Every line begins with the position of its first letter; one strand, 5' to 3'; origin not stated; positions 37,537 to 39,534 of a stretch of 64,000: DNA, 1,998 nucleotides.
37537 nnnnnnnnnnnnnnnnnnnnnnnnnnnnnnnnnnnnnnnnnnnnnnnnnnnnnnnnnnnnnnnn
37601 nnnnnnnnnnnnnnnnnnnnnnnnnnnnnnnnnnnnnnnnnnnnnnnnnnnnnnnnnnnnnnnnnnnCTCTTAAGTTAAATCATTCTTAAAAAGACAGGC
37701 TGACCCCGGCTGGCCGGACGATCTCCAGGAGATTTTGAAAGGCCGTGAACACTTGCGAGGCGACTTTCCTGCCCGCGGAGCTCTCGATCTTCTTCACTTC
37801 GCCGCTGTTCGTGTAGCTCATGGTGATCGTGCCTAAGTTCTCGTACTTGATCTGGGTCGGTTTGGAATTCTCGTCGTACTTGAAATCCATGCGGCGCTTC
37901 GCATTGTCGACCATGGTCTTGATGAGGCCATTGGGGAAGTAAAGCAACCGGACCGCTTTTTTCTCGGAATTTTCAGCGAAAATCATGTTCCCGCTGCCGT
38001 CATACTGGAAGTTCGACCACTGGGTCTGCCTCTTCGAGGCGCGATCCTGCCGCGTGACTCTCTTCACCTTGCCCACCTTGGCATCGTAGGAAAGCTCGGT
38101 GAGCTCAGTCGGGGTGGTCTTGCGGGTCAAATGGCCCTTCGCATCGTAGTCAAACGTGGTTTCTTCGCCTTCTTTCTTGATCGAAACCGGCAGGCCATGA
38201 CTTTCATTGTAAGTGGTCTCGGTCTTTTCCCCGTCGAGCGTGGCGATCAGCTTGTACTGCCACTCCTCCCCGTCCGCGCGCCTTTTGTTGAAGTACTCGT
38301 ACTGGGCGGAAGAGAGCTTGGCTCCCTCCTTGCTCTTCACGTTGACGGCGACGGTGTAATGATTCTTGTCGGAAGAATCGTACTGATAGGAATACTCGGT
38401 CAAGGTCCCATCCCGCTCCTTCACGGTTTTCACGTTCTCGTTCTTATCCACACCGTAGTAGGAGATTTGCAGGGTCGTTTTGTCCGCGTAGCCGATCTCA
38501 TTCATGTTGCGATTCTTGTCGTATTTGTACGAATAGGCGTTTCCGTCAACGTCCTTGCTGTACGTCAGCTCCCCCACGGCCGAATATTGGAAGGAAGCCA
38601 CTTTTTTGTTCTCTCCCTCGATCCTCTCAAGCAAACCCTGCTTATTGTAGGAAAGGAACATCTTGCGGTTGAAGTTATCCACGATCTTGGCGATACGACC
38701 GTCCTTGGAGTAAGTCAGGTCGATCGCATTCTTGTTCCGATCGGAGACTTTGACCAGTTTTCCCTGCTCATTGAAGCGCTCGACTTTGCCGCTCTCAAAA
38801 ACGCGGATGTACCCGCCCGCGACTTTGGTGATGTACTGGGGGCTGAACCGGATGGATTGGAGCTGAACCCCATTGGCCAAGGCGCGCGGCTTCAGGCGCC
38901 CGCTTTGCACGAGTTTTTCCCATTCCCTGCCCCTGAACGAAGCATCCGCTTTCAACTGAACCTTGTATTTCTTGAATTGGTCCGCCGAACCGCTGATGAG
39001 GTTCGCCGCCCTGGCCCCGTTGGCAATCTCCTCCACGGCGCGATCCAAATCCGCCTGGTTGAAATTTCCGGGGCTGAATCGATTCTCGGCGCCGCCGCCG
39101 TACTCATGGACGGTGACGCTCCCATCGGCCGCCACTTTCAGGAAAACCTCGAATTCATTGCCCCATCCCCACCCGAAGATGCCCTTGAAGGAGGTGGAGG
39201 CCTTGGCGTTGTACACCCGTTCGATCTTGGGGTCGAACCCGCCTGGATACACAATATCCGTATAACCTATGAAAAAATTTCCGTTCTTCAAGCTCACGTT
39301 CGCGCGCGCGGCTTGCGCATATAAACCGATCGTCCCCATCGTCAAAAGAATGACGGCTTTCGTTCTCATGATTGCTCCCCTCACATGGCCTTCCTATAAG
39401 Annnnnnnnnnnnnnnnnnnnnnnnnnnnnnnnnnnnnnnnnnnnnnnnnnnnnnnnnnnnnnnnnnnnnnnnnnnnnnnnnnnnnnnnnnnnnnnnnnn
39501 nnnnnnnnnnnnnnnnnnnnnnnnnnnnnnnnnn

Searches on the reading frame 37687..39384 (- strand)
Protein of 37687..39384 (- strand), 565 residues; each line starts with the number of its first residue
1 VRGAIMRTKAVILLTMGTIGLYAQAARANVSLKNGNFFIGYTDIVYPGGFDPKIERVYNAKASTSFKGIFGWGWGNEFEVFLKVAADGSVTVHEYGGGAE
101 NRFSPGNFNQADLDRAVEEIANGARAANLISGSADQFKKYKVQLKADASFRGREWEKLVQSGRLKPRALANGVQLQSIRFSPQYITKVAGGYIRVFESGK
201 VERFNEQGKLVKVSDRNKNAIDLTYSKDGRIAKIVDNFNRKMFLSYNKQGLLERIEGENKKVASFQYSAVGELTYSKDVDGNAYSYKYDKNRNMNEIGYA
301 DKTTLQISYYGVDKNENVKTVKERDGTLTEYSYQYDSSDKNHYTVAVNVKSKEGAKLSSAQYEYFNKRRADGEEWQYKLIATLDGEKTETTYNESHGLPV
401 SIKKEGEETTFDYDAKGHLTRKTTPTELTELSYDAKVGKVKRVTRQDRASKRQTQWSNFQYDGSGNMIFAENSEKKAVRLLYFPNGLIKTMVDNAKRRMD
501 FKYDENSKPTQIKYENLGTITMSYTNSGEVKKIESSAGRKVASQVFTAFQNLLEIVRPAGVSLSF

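Call 54: search_protein_families(library=pfam, proteins=[window:37687-39384:-], max_evalue=0.0001)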
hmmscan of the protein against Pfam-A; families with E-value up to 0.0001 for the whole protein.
window:37687-39384:- (565 aa): 2 families
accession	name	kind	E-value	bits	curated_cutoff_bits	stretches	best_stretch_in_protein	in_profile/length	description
PF05593.20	RHS_repeat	-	2e-19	69.9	22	0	395-425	3-34/38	RHS Repeat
PF20148.4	DUF6531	-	1.5e-09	38.4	24.1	1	30-95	4-67/74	Domain of unknown function (DUF6531)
